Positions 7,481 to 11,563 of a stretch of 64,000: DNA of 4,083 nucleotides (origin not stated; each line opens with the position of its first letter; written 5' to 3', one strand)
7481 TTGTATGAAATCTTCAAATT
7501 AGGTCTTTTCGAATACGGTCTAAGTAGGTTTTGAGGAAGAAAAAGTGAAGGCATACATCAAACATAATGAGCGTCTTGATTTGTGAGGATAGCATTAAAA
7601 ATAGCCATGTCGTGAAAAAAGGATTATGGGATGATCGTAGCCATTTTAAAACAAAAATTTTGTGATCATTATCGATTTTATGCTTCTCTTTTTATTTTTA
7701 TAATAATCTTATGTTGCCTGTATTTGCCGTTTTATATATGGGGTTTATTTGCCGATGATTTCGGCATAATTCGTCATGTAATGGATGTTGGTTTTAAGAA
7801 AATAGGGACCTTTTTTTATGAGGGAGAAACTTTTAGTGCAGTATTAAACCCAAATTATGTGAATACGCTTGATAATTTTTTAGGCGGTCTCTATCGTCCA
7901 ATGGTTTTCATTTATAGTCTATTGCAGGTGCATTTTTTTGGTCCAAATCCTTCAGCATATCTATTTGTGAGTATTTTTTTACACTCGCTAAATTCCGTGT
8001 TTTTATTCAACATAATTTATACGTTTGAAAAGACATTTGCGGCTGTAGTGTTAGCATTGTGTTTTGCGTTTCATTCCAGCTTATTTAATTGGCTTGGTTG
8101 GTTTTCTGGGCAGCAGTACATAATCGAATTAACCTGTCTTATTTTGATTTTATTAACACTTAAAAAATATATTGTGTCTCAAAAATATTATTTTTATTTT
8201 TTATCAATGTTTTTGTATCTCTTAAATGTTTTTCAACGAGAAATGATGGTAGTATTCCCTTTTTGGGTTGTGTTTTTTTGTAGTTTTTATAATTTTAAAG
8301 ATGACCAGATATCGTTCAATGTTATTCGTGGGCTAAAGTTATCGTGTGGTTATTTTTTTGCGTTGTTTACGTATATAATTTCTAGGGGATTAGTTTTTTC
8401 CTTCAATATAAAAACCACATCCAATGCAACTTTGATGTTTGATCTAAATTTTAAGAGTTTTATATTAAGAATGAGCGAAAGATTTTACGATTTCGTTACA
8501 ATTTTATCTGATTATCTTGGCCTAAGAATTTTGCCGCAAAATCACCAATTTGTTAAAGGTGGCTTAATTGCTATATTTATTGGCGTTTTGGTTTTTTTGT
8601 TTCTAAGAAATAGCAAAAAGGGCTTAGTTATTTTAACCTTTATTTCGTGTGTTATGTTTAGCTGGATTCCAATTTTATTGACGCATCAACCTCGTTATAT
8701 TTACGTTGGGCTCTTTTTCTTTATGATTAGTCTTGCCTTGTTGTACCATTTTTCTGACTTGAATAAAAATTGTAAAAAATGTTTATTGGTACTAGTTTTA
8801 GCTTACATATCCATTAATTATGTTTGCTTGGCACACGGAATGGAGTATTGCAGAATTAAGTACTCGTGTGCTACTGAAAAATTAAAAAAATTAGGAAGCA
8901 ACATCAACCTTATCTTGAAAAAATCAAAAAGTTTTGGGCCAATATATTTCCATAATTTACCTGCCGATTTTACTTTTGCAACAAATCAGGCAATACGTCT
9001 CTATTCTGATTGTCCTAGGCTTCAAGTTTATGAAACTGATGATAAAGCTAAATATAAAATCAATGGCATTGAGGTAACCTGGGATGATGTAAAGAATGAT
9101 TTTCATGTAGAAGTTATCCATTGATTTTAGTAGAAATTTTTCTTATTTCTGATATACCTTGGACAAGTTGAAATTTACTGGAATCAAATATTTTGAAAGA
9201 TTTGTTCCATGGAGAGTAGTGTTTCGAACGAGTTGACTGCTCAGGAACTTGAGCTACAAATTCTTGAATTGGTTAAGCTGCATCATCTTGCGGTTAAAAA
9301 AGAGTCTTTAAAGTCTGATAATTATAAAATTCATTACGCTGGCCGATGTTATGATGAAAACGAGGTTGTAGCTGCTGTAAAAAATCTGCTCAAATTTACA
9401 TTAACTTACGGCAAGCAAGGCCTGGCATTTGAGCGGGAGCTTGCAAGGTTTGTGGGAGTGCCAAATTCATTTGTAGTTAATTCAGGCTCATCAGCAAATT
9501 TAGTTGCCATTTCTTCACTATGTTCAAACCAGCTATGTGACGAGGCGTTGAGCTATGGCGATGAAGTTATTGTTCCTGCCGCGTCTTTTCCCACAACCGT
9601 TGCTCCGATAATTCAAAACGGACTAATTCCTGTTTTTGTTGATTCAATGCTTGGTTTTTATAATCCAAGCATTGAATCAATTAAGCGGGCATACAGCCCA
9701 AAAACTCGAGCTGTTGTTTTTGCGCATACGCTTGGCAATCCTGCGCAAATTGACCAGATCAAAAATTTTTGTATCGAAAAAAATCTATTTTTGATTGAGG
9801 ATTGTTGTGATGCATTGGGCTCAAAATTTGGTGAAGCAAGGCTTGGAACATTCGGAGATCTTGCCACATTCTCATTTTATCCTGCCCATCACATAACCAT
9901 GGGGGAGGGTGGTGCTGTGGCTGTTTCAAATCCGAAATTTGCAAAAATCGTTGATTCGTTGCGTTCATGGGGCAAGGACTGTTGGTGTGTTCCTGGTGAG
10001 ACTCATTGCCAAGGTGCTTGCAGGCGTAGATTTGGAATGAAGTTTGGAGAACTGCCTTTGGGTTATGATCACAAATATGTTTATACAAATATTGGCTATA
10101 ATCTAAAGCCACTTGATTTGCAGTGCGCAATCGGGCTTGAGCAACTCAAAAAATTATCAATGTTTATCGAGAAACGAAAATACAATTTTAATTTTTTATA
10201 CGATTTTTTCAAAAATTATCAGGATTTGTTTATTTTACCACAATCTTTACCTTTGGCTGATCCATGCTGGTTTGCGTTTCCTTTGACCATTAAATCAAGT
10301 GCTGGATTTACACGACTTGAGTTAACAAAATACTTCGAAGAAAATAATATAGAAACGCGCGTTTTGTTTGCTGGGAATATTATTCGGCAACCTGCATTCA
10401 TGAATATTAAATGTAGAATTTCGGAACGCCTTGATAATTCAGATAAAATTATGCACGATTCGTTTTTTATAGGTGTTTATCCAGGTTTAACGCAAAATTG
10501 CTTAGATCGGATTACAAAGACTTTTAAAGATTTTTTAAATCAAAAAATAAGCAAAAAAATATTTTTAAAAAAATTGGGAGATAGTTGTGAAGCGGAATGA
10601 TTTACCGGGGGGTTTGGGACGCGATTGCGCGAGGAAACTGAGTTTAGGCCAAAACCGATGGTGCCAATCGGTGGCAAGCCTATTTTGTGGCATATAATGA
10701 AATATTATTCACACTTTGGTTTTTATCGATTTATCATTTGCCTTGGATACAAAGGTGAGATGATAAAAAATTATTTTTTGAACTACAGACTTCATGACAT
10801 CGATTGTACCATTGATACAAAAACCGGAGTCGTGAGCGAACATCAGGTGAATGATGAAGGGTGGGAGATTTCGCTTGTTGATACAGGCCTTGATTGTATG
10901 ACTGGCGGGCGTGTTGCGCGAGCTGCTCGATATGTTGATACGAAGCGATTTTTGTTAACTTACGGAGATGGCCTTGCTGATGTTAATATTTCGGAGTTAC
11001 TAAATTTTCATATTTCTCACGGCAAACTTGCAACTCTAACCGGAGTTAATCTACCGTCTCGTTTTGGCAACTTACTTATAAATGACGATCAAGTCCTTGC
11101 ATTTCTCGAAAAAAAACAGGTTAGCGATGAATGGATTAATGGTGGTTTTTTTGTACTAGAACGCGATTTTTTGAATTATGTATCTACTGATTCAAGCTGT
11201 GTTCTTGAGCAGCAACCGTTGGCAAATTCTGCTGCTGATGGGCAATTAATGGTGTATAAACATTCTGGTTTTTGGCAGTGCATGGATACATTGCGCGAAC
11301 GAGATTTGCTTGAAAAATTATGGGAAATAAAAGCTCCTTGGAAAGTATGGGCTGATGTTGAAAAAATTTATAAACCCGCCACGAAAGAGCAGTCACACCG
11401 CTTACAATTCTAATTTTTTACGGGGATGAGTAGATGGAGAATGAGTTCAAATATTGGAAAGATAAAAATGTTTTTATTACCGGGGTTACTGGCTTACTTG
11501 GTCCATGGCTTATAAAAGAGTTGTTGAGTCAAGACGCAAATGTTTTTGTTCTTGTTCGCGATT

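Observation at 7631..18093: Arn/PMT-style lipid-carrier glycosylation locus built on a CDP-dideoxyhexose pathway and flanked by two paralogous GT-C transferases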

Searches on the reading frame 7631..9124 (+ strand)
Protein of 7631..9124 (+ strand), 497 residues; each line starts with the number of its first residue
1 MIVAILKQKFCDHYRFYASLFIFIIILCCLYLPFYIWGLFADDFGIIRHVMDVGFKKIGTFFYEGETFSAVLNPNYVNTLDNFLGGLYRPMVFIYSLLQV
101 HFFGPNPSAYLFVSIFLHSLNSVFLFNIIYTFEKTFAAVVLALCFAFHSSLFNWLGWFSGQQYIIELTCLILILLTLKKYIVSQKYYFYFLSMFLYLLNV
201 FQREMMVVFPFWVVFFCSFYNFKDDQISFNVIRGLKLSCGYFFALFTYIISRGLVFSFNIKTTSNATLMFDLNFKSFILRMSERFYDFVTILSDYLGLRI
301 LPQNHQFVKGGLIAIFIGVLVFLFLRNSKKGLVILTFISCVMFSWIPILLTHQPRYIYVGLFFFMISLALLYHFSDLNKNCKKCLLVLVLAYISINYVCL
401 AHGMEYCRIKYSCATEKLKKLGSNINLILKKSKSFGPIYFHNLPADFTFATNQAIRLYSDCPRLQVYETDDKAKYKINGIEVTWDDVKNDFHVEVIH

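Call 3: search_protein_families(library=pfam, proteins=[window:7631-9124:+], max_evalue=0.01)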
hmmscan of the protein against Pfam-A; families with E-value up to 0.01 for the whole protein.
window:7631-9124:+ (497 aa): 0 families

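Call 4: search_protein_families(library=ncbifam, proteins=[window:7631-9124:+], max_evalue=0.001)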
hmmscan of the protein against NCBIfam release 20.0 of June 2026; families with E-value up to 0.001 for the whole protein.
window:7631-9124:+ (497 aa): 0 families

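Call 12: search_solved_structures(query=window:7631-9121:+, max_evalue=10)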
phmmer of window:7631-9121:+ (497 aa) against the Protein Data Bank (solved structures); distinct sequences matched with E-value up to 10: 0.

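Call 88: predict_structure(alignment_id=A6)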
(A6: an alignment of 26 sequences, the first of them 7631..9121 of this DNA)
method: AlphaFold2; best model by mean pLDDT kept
length: 497 residues; sequences in the alignment: 26
mean_pLDDT: 89.5   pTM: 0.91
mean pLDDT of the five models: 89.5, 88.8, 88.3, 88.3, 88.2
residues with pLDDT >= 90: 339; 70-90: 115; 50-70: 39; < 50: 4
segments of 3 or more residues with pLDDT < 50: none
pLDDT, mean of each block of 10 residues (from residue 1): 62 89 98 95 92 95 89 75 86 96 96 97 98 96 97 89 97 96 96 98 95 89 61 95 97 86 52 78 86 93 88 96 97 95 92 94 98 97 96 95 94 93 89 82 81 91 84 66 90 86
secondary structure, 60 per line:
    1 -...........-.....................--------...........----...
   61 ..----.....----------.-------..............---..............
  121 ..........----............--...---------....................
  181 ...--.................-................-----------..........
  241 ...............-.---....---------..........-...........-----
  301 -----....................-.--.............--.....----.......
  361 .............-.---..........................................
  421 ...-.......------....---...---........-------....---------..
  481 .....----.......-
elements in order: H2-12 H14-34 H43-53 H58-62 H67-71 H90-103 H107-130 H135-146 H161-183 H186-202 H204-219 H231-255 H261-264 H274-283 H285-295 H306-325 H330-342 H345-349 H354-373 H379-423 H425-431 E438-441 H451-458 E466-469 E479-485 E490-496

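Call 91: fold_search(model_id=the predicted structure, library=pdb)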
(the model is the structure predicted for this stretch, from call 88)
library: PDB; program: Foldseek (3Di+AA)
matches with E <= 10: 153; with E <= 0.001: 20
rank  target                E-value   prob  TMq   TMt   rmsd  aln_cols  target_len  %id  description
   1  6gxc_A                1.1e-05  1.00  0.47  0.36  11.8       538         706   15  Bacterial oligosaccharyltransferase PglB in complex with an inhibitory peptide and a reactive lipid-linked oligosaccha (released 2018-11-14)
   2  5ogl_A                1.3e-05  1.00  0.46  0.35  12.8       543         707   15  Structure of bacterial oligosaccharyltransferase PglB in complex with an acceptor peptide and an lipid-linked oligosac (released 2017-10-25)
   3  6ftg_5                1.6e-05  1.00  0.46  0.37  14.8       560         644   12  Subtomogram average of OST-containing ribosome-translocon complexes from canine rough microsomal membranes (released 2018-03-21)
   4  3rce_A                4.6e-05  1.00  0.46  0.36   8.9       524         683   16  Bacterial oligosaccharyltransferase PglB (released 2011-06-15)
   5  5gmy_A                6.4e-05  1.00  0.52  0.33  12.2       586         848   11  Crystal structure of the Archaeoglobus fulgidus oligosaccharyltransferase (O29867_ARCFU) tethered with an acceptor pep (released 2017-02-01)
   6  7oci_F                7.3e-05  1.00  0.46  0.38  11.7       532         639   13  Cryo-EM structure of yeast Ost6p containing oligosaccharyltransferase complex (released 2022-02-16)
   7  6s7t_A                7.6e-05  1.00  0.48  0.36  13.9       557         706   13  Cryo-EM structure of human oligosaccharyltransferase complex OST-B (released 2019-12-18)
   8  8pn9_A                8.6e-05  1.00  0.47  0.38  13.0       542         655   12  Structure of human oligosaccharyltransferase OST-A complex bound to NGI-1 (released 2024-05-08)
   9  6c26_A                1.0e-04  1.00  0.46  0.38  12.7       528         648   10  The Cryo-EM structure of a eukaryotic oligosaccharyl transferase complex (released 2018-01-31)
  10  6ezn_F                1.3e-04  1.00  0.46  0.37  13.4       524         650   12  Cryo-EM structure of the yeast oligosaccharyltransferase (OST) complex (released 2018-01-17)
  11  8agc_A                1.4e-04  1.00  0.45  0.35  14.2       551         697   12  Structure of yeast oligosaccharylransferase complex with lipid-linked oligosaccharide and non-acceptor peptide bound (released 2022-12-07)
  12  7e9s_A                2.4e-04  1.00  0.48  0.31  13.2       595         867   11  Archaeal oligosaccharyltransferase AglB from Archaeoglobus fulgidus in complex with an inhibitory peptide and a dolich (released 2021-09-08)
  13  8age_A                2.8e-04  1.00  0.46  0.38  11.7       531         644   12  Structure of yeast oligosaccharylransferase complex with acceptor peptide bound (released 2022-12-07)
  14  8b6l_I                3.1e-04  1.00  0.48  0.36  15.2       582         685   13  Subtomogram average of the human Sec61-TRAP-OSTA-translocon (released 2022-12-07)
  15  9n9j_I                3.8e-04  1.00  0.47  0.36  15.5       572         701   12  Structure of a GRP94 folding intermediate engaged with a CCDC134- and FKBP11-bound secretory translocon (released 2025-11-19)
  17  5f15                  6.3e-04  1.00  0.48  0.45  12.0       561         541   11  Crystal Structure of ArnT from Cupriavidus metallidurans bound to Undecaprenyl phosphate (released 2016-02-17)
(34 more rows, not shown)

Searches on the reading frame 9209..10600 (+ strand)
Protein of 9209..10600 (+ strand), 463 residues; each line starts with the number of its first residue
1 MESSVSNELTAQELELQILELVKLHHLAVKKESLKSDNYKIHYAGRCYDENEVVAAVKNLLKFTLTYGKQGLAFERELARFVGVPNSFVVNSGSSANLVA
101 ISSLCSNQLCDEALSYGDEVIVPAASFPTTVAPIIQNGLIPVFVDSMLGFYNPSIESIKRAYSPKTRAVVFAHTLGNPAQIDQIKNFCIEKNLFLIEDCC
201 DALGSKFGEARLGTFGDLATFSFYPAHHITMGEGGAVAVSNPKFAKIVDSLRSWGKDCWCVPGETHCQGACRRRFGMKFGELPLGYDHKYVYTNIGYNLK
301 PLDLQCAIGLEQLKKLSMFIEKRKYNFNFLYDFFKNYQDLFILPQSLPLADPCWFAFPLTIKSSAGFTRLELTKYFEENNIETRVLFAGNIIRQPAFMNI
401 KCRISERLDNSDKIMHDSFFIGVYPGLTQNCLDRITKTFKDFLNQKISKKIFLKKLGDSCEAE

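Call 3: search_protein_families(library=pfam, proteins=[window:9209-10600:+], max_evalue=0.01)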
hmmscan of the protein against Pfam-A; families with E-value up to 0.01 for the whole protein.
window:9209-10600:+ (463 aa): 2 families
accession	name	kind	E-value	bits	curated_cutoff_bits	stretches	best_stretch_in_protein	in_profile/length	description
PF01041.23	DegT_DnrJ_EryC1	-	6.6e-78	262.9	19.8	1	51-439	5-359/360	DegT/DnrJ/EryC1/StrS aminotransferase family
PF01053.26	Cys_Met_Meta_PP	-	0.006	15.6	27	1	73-180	56-151/381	Cys/Met metabolism PLP-dependent enzyme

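Call 4: search_protein_families(library=ncbifam, proteins=[window:9209-10600:+], max_evalue=0.001)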
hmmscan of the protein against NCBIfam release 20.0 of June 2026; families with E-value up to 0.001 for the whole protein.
window:9209-10600:+ (463 aa): 9 families
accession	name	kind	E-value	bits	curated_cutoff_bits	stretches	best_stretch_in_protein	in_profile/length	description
NF011936.0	PRK15407.1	equivalog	5.7e-175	582.2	423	1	10-446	5-439/440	lipopolysaccharide biosynthesis protein RfbH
TIGR03588.1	PseC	equivalog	8.6e-49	166.4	423.5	1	41-441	2-378/380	UDP-4-amino-4,6-dideoxy-N-acetyl-beta-L-altrosamine transaminase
TIGR04181.1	NHT_00031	hypoth_equivalog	1.7e-38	132.4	420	2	66-252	27-221/359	LegC family aminotransferase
NF008687.0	PRK11706.1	equivalog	1.3e-31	109.7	375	1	114-255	68-209/375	dTDP-4-amino-4,6-dideoxygalactose transaminase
NF008658.2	PRK11658.1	equivalog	7.8e-27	93.9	631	1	51-443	14-377/379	UDP-4-amino-4-deoxy-L-arabinose aminotransferase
TIGR02379.1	ECA_wecE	subfamily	3.2e-24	85.4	434.85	1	114-257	68-212/376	dTDP-4-amino-4,6-dideoxy-D-glucose transaminase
TIGR04427.1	PLP_DesI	equivalog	1.2e-20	74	650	1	104-257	77-230/390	dTDP-4-dehydro-6-deoxyglucose aminotransferase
NF005744.0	PRK07568.1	subfamily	4.8e-05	22.3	389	1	89-198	93-201/398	pyridoxal phosphate-dependent aminotransferase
NF005817.0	PRK07683.1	equivalog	0.00012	20.9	575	1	114-198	110-200/387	aminotransferase A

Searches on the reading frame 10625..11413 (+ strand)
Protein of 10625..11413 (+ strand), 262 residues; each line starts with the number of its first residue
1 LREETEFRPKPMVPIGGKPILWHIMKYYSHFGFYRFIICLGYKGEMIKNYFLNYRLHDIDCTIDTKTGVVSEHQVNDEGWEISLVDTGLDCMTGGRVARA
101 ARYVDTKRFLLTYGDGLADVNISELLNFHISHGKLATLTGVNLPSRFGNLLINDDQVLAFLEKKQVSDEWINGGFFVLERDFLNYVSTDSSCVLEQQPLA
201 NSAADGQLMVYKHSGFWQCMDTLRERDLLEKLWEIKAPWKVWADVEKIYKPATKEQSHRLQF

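Call 3: search_protein_families(library=pfam, proteins=[window:10625-11413:+], max_evalue=0.01)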
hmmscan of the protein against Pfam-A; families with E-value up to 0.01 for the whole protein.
window:10625-11413:+ (262 aa): 1 family
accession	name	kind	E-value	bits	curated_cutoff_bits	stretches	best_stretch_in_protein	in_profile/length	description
PF00483.29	NTP_transferase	-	4.7e-09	36.6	21.2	1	7-187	19-189/245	Nucleotidyl transferase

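Call 4: search_protein_families(library=ncbifam, proteins=[window:10625-11413:+], max_evalue=0.001)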
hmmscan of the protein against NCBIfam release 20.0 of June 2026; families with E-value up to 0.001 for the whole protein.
window:10625-11413:+ (262 aa): 9 families
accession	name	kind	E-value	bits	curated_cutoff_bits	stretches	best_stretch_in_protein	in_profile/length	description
TIGR02623.1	G1P_cyt_trans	equivalog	5e-96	321.1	300.25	1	2-242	15-255/255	glucose-1-phosphate cytidylyltransferase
TIGR03992.1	Arch_glmU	subfamily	5e-18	65.2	292.1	1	2-217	15-211/393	bifunctional sugar-1-phosphate nucleotidylyltransferase/acetyltransferase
NF049965.1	GlMnHpPGnyltfHddC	equivalog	1.8e-17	63.8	300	1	8-193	21-182/221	D-glycero-D-manno-heptose 1-phosphate guanosyltransferase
NF052502.1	man1P_GTase_Rv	exception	4.6e-17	61.9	440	1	5-222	18-219/352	mannose-1-phosphate guanylyltransferase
NF041173.1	Sug_nt_acttase_Thmprot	equivalog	4e-10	39.2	600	1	73-218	63-212/405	bifunctional sugar-1-phosphate nucleotidylyltransferase/acetyltransferase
NF045761.1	NAMPUrTaseMurU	equivalog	1.8e-09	37.8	250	1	1-51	14-64/226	N-acetylmuramate alpha-1-phosphate uridylyltransferase MurU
NF041313.1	UDPGP_AglF_Halo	equivalog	8.9e-08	31.9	400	1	1-51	14-64/234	UTP--glucose-1-phosphate uridylyltransferase AglF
TIGR01208.1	rmlA_long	equivalog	3.9e-06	26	320.25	1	7-165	19-160/353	glucose-1-phosphate thymidylyltransferase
TIGR01173.1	glmU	equivalog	7.1e-05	21.8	366.85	0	9-184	19-178/452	bifunctional UDP-N-acetylglucosamine diphosphorylase/glucosamine-1-phosphate N-acetyltransferase GlmU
